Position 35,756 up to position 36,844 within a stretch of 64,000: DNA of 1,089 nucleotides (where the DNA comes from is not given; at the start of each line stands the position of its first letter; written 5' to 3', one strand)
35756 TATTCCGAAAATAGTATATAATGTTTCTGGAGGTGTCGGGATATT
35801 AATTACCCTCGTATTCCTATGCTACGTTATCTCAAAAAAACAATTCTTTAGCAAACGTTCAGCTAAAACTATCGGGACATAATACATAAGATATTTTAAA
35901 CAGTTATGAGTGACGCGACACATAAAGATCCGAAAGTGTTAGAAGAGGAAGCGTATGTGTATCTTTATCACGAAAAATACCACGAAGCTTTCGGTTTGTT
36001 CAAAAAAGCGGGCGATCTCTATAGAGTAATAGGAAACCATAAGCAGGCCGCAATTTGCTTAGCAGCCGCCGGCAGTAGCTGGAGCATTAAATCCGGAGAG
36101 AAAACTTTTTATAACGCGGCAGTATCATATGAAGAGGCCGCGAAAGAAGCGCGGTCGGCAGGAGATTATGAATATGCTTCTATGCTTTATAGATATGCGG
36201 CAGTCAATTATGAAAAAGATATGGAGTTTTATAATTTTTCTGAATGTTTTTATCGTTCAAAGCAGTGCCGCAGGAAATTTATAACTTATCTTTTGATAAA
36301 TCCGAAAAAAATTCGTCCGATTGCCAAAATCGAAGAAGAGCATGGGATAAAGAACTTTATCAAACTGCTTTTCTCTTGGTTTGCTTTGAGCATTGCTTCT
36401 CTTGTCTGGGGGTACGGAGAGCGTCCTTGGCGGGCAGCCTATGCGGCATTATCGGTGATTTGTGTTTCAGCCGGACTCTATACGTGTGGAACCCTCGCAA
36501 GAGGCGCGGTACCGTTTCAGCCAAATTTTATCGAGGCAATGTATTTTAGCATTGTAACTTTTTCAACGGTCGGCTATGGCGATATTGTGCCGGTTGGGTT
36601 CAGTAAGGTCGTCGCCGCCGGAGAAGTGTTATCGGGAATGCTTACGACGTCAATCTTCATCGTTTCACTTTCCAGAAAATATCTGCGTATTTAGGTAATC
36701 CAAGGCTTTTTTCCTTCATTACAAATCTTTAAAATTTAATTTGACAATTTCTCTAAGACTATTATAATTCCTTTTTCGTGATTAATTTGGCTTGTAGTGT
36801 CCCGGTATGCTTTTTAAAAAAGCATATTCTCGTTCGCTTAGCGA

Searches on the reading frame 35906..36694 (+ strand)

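Call 14: search_protein_families(library=phrogs, proteins=[window:35906-36694:+], max_evalue=0.00001)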
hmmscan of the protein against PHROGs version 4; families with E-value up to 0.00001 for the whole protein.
window:35906-36694:+ (262 aa): 1 family
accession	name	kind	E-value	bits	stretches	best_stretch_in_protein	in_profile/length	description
phrog_15350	-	unknown function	2.3e-14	54.1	1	94-258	332-491/494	-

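Call 21: search_protein_families(library=pfam, proteins=[window:35906-36694:+], max_evalue=0.001)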
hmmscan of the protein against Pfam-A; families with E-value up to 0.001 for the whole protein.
window:35906-36694:+ (262 aa): 1 family
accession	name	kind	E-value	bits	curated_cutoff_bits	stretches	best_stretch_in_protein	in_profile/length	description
PF07885.22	Ion_trans_2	-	8.4e-14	51.7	22.5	1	182-257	4-75/79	Ion channel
